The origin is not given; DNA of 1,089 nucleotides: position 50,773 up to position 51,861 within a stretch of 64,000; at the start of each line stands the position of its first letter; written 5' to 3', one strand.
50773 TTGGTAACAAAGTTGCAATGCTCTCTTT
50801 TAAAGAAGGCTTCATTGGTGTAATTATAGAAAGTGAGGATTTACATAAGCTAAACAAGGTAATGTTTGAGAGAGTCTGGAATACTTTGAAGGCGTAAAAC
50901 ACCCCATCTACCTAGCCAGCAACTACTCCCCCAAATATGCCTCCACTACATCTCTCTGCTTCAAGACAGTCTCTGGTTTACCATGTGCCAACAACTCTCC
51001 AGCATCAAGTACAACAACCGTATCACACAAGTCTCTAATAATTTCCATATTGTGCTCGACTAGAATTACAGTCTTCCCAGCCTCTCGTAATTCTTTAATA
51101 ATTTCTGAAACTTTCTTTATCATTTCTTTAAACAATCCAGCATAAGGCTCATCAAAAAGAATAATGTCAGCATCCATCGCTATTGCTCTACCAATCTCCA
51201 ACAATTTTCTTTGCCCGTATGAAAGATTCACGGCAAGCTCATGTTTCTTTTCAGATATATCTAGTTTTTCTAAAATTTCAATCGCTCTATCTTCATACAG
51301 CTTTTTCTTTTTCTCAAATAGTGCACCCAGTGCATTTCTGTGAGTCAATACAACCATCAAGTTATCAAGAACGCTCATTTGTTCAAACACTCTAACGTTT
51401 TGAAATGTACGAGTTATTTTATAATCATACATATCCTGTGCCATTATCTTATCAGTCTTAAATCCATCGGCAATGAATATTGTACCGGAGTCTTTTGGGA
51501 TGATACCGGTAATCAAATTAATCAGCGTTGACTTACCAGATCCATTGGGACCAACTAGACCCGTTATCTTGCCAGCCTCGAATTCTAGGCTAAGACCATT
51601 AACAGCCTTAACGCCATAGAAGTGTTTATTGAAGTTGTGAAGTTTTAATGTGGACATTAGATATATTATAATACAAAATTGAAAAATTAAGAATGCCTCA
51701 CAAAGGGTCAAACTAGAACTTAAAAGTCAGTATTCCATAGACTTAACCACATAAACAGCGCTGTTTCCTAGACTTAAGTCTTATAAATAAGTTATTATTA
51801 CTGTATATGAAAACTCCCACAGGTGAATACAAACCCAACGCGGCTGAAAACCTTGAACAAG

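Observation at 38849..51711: Unbalanced Liv-type transporter: one LivH, one LivF and a distant LivG serve 12 SBPs, with no LivM in the window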

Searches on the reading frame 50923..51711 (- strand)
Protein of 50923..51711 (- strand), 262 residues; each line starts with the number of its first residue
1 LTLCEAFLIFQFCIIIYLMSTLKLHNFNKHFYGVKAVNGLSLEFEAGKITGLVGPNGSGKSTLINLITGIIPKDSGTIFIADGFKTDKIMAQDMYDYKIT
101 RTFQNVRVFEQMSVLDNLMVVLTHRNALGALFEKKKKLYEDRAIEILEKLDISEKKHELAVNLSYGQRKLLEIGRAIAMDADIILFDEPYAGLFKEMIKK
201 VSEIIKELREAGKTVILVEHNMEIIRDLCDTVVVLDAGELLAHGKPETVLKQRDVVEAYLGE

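Call 4: search_protein_families(library=pfam, proteins=[window:50923-51711:-])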
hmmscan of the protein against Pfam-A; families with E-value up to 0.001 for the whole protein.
window:50923-51711:- (262 aa): 7 families
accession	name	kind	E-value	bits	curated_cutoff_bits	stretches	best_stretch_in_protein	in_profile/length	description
PF00005.33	ABC_tran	-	5.3e-29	102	25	1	38-190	2-136/137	ABC transporter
PF13304.12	AAA_21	-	2.9e-10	41.1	27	2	146-225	221-303/304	AAA domain, putative AbiEii toxin, Type IV TA system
PF13476.12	AAA_23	-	4.8e-08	34.3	27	1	22-168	2-130/201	AAA domain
PF12399.14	BCA_ABC_TP_C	-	5.9e-06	26.2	25.5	1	239-262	1-24/27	Branched-chain amino acid ATP-binding cassette transporter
PF02463.25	SMC_N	-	8.2e-06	25.8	40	1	43-227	21-204/220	RecF/RecN/SMC N terminal domain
PF13175.12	AAA_15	-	1.9e-05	24.9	32.1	0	47-134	24-92/374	AAA ATPase domain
PF13555.12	AAA_29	-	0.00032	20.8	27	1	41-65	16-40/61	P-loop containing region of AAA domain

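Call 25: search_protein_families(library=ncbifam, proteins=[P0241, window:50923-51657:-], max_evalue=0.01)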
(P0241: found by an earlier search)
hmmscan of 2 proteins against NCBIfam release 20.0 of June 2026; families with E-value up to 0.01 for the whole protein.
P0241 (288 aa): 9 families
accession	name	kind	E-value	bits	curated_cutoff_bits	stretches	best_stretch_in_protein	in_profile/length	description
NF008450.0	PRK11301.1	subfamily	8.3e-47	160.5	366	2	134-283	263-406/418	high-affinity branched-chain amino acid ABC transporter permease LivM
TIGR03408.1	urea_trans_UrtC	equivalog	2.3e-31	109.7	296.2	2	56-284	87-312/313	urea ABC transporter permease subunit UrtC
TIGR03727.1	urea_t_UrtC_arc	equivalog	5.7e-25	88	575.55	2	65-283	138-338/369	urea ABC transporter, permease protein UrtC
TIGR03409.1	urea_trans_UrtB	equivalog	1.8e-10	41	250.3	1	5-283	5-286/291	urea ABC transporter permease subunit UrtB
TIGR03622.1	urea_t_UrtB_arc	equivalog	2.2e-08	33.7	374.25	1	12-217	12-219/284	urea ABC transporter, permease protein UrtB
NF040906.3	GguB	equivalog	2e-06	27.3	450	1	137-273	227-364/375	multiple monosaccharide ABC transporter permease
NF008011.0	PRK10740.1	equivalog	1.1e-05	25.3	379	1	8-285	16-302/308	high-affinity branched-chain amino acid ABC transporter permease LivH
NF008441.0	PRK11285.1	equivalog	0.00013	21.2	378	1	136-237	182-286/333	L-arabinose ABC transporter permease AraH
NF011961.0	PRK15432.1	equivalog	0.0064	15.8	388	0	33-274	59-300/344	autoinducer 2 ABC transporter permease LsrC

window:50923-51657:- (244 aa): 194 families (the best 25 are shown)
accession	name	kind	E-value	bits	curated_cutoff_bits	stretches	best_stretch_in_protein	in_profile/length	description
TIGR03411.1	urea_trans_UrtD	equivalog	6.2e-57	193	304.1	1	3-244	2-242/242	urea ABC transporter ATP-binding protein UrtD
NF008449.1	PRK11300.1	equivalog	1.3e-49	168.8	362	1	4-244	6-254/255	high-affinity branched-chain amino acid ABC transporter ATP-binding protein LivG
TIGR04406.1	LPS_export_lptB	equivalog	2.1e-48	164.7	240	1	3-244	1-235/239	LPS export ABC transporter ATP-binding protein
NF008144.0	PRK10895.1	equivalog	1.1e-46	159.3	381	1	1-244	1-237/241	LPS export ABC transporter ATP-binding protein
TIGR01188.1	drrA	subfamily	3.8e-42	144.6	312.45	1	11-234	1-213/302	daunorubicin resistance ABC transporter, ATP-binding protein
NF008442.0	PRK11288.1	equivalog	6.4e-41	140.2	689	1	2-243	6-242/504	L-arabinose ABC transporter ATP-binding protein AraG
NF008215.0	PRK10982.1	equivalog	4.6e-38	131.1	828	1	4-225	14-230/506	galactose/methyl galactoside ABC transporter ATP-binding protein MglA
TIGR02315.1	ABC_phnC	equivalog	5.6e-38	130.7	266.1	1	4-233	2-235/243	phosphonate ABC transporter ATP-binding protein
NF008030.0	PRK10762.1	equivalog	6.4e-38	130.7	745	1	3-240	4-236/501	ribose ABC transporter ATP-binding protein RbsA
NF041861.1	YtfR_transport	equivalog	2.8e-37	128.3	850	1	4-243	2-235/492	galactofuranose ABC transporter, ATP-binding protein YtfR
TIGR04521.1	ECF_ATPase_2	equivalog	9.8e-37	126.5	330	1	14-240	16-241/279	energy-coupling factor transporter ATPase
NF010069.0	PRK13549.1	equivalog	1.1e-36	126.4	699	1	4-240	6-238/513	xylose ABC transporter ATP-binding protein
NF007253.0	PRK09700.1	equivalog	2.8e-35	121.9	772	1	4-239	6-239/510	D-allose ABC transporter ATP-binding protein AlsA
TIGR00972.1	3a0107s01c2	equivalog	1.7e-34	119.3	343.2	1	4-234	2-233/248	phosphate ABC transporter ATP-binding protein PstB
NF047930.1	ABC_ATP_B6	equivalog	2.5e-34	118.7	670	1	4-232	3-224/510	putative B6 ABC transporter ATP-binding protein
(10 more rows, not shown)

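Call 47: search_protein_families(library=pfam, proteins=[P0241])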
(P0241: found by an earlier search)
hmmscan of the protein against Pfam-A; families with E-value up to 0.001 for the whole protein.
P0241 (288 aa): 1 family
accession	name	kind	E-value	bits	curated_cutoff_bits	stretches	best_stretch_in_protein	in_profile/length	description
PF02653.21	BPD_transp_2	-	4.9e-45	154.2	26.8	1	4-274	2-268/269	Branched-chain amino acid transport system / permease component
